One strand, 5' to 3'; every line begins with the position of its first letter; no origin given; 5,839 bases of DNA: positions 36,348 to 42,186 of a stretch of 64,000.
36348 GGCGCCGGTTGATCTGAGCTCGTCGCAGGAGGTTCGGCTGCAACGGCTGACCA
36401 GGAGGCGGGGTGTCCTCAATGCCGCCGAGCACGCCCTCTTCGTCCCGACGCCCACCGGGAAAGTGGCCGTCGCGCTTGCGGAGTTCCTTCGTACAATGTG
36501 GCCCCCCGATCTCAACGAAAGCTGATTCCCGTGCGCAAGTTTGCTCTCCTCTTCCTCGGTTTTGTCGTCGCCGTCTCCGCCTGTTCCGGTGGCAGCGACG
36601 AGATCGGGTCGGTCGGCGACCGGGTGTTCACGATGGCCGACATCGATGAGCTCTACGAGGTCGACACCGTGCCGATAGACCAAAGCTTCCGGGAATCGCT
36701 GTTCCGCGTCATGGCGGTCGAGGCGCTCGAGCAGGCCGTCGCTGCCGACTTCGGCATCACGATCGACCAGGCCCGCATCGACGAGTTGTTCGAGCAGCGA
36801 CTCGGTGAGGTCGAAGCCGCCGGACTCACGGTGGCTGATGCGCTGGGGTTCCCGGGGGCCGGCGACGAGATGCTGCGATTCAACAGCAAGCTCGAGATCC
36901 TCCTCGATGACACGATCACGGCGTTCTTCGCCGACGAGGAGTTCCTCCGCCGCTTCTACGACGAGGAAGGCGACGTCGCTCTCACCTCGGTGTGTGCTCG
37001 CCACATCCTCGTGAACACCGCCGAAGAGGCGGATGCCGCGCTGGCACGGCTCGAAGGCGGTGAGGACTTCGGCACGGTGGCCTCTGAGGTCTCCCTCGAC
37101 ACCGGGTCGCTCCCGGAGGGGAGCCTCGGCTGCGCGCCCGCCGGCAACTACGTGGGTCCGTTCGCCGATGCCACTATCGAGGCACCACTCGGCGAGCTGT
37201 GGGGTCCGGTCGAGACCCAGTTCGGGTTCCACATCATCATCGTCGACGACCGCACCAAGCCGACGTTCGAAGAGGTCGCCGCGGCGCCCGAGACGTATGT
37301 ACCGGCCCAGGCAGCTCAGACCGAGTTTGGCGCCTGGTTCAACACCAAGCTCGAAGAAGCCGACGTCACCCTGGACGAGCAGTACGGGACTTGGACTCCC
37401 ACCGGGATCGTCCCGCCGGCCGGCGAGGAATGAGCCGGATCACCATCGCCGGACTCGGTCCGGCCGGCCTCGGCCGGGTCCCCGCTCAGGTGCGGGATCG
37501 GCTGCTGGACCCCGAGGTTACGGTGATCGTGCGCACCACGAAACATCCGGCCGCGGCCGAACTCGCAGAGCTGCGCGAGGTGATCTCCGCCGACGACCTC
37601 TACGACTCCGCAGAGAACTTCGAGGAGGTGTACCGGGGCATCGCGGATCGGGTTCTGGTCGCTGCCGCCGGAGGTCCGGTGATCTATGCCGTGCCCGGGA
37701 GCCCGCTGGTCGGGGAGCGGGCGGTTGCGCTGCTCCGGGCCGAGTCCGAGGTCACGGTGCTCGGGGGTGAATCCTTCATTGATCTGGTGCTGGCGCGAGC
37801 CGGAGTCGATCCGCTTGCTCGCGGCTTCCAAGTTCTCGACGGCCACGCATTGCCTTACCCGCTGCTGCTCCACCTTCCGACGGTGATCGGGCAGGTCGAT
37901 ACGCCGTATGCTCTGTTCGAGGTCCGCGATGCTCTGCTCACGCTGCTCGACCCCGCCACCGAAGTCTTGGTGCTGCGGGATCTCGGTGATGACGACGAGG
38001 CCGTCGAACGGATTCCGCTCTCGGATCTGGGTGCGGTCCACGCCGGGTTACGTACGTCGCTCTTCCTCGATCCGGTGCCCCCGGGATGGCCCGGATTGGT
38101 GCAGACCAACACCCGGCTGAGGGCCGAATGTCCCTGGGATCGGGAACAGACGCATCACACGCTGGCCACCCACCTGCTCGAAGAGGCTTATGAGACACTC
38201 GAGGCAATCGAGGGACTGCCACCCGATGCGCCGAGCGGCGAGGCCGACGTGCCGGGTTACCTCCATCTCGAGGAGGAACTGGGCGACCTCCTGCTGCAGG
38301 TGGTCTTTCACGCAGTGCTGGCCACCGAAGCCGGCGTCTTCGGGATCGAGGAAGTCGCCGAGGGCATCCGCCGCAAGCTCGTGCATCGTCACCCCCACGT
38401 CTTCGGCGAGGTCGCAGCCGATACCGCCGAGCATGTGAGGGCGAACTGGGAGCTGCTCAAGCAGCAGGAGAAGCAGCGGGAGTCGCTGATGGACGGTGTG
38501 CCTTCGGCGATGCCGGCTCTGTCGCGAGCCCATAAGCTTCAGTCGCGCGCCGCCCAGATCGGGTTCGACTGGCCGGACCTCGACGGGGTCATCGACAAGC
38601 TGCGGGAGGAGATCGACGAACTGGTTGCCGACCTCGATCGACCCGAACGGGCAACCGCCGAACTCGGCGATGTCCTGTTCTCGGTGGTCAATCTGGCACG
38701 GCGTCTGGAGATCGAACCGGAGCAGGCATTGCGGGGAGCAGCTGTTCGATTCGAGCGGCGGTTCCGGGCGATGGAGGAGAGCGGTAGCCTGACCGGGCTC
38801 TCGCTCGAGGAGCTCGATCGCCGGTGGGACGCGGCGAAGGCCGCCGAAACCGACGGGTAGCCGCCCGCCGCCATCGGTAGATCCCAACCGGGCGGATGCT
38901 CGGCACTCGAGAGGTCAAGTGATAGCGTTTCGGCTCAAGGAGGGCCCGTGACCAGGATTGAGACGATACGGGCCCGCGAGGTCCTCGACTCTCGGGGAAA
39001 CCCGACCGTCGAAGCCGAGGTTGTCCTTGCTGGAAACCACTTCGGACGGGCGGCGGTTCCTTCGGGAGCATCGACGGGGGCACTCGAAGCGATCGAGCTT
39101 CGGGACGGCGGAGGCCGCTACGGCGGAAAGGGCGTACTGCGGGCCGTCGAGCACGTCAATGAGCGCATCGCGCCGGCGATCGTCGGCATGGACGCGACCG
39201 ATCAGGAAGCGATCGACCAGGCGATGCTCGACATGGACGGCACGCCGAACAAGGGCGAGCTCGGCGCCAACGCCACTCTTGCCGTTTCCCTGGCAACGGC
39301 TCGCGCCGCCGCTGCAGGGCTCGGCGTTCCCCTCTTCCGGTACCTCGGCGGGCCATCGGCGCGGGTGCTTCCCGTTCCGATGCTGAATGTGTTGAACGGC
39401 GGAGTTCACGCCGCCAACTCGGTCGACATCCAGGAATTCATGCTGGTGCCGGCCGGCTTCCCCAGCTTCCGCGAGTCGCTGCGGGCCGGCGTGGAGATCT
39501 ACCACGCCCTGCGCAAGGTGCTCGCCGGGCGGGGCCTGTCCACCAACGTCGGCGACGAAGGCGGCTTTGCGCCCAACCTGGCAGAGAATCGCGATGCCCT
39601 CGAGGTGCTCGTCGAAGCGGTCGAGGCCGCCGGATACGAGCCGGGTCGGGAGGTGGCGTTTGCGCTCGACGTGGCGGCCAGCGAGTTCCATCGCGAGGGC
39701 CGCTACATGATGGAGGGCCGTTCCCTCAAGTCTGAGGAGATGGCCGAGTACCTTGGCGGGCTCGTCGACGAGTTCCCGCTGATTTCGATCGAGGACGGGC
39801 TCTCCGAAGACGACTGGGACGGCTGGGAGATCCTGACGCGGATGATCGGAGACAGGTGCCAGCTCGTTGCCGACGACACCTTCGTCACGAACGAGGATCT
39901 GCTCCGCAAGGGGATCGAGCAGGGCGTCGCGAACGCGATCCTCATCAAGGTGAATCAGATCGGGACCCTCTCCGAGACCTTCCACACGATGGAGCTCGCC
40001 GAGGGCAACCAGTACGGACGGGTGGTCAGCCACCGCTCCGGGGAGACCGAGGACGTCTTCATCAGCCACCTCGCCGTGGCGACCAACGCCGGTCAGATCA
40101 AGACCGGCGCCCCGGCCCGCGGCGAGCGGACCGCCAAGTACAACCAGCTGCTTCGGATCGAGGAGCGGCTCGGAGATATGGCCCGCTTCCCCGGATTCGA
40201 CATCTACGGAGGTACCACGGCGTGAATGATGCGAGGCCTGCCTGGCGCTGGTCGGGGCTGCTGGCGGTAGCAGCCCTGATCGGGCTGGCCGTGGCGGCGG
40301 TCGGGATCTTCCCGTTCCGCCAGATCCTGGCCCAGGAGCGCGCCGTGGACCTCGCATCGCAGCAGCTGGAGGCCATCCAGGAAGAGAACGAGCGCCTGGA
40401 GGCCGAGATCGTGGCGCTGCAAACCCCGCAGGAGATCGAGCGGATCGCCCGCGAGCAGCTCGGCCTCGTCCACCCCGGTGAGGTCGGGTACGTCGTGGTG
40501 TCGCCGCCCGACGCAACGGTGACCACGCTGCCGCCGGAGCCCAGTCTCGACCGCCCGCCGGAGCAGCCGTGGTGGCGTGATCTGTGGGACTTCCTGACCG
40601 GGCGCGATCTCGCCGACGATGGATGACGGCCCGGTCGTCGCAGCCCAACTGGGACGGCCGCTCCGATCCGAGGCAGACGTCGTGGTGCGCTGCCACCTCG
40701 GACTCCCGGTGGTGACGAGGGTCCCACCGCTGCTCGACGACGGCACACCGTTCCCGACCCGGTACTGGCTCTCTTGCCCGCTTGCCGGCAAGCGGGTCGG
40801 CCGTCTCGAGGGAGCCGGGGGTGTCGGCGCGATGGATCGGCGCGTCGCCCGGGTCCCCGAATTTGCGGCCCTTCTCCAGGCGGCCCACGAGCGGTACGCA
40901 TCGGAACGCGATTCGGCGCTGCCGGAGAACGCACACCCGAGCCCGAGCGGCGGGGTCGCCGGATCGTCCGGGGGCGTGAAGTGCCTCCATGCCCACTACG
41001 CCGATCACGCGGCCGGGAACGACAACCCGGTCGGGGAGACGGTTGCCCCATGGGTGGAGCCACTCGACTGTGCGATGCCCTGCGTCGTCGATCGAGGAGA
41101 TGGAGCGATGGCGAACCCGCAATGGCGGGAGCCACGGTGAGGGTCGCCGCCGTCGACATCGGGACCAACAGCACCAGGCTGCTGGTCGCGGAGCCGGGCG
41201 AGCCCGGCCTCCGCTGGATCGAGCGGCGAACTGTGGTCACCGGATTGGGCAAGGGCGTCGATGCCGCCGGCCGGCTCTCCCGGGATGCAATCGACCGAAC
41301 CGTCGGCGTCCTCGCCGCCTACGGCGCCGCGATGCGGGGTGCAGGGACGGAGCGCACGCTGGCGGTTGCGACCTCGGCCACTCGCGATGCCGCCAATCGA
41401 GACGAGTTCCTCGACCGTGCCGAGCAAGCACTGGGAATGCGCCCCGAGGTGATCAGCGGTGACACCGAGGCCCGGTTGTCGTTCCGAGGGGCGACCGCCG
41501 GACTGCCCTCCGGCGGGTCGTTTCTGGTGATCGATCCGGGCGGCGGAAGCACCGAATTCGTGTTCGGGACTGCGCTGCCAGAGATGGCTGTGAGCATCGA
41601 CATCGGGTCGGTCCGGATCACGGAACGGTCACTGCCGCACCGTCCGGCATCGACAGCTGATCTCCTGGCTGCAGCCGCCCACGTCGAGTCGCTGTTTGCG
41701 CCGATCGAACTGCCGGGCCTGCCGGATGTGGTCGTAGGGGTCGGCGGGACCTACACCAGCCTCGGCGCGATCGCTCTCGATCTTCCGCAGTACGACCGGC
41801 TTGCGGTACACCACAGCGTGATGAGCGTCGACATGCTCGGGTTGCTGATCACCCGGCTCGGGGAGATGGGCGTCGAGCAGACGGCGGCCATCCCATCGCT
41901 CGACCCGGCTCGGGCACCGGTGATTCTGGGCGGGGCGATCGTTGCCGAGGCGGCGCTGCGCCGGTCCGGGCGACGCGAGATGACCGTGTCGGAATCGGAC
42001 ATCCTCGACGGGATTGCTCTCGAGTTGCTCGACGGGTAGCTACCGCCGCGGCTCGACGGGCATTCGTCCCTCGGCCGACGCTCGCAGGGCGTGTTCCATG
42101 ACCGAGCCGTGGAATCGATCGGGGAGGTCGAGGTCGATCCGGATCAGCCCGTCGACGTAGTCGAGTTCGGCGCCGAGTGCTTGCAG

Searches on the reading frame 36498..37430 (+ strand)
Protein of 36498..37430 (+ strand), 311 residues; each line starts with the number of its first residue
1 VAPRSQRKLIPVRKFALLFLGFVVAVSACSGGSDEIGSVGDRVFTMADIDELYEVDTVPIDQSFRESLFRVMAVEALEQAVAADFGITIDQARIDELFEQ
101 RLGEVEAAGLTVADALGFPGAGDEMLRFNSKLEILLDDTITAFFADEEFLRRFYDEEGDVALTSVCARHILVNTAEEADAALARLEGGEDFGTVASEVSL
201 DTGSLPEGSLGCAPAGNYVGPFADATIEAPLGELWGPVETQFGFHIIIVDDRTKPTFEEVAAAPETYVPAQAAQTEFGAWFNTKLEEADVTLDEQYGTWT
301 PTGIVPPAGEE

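Call 41: search_protein_families(library=pfam, proteins=[window:36498-37430:+], max_evalue=0.001)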
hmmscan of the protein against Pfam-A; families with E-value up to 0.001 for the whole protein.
window:36498-37430:+ (311 aa): 3 families
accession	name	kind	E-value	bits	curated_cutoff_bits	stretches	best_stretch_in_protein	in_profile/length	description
PF13616.12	Rotamase_3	-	9.2e-14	52.4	22.5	1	164-252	15-115/116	PPIC-type PPIASE domain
PF00639.27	Rotamase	-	7.3e-11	43.3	21.7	1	174-250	18-96/97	PPIC-type PPIASE domain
PF13145.12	Rotamase_2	-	5.7e-08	34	27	1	146-260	2-119/121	PPIC-type PPIASE domain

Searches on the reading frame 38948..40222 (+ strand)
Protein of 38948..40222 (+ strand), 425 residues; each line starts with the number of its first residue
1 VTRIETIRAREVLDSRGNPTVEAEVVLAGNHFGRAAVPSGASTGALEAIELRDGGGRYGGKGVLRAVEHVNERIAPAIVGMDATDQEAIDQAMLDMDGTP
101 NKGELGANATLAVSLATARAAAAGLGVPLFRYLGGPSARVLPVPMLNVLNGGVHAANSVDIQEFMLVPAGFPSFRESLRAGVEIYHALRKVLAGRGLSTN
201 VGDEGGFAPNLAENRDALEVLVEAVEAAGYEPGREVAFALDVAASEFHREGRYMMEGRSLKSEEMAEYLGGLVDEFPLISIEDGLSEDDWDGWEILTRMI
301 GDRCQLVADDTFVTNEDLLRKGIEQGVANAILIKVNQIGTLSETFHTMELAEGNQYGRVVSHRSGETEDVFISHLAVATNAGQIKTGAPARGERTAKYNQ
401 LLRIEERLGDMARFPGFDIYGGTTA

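Call 41: search_protein_families(library=pfam, proteins=[window:38948-40222:+], max_evalue=0.001)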
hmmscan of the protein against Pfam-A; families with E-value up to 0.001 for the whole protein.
window:38948-40222:+ (425 aa): 3 families
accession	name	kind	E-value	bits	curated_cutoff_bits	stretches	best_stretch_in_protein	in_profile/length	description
PF00113.28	Enolase_C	-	8.8e-116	386.8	21.5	1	139-418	2-291/296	Enolase, C-terminal TIM barrel domain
PF03952.21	Enolase_N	-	3.7e-57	192.6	35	1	4-133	1-131/131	Enolase, N-terminal domain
PF13378.12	MR_MLE_C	-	0.00054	20.2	29.4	1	244-380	38-172/219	Enolase C-terminal domain-like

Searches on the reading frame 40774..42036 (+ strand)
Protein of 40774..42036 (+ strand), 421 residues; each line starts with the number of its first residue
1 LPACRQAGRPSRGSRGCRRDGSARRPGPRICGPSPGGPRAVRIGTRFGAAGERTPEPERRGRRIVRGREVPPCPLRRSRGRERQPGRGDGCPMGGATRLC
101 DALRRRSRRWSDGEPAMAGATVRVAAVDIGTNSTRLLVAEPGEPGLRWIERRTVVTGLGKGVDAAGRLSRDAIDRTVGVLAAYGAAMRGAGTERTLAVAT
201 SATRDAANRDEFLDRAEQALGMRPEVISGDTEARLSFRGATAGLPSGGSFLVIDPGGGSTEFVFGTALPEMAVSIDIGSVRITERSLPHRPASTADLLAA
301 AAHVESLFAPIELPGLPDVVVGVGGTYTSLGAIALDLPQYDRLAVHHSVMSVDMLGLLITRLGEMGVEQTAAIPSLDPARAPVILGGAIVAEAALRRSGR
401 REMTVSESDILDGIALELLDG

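Call 41: search_protein_families(library=pfam, proteins=[window:40774-42036:+], max_evalue=0.001)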
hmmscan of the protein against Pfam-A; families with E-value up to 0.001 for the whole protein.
window:40774-42036:+ (421 aa): 1 family
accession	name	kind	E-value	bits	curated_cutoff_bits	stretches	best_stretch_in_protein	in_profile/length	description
PF02541.22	Ppx-GppA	-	7.1e-48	163.9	27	1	141-419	5-282/285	Ppx/GppA phosphatase family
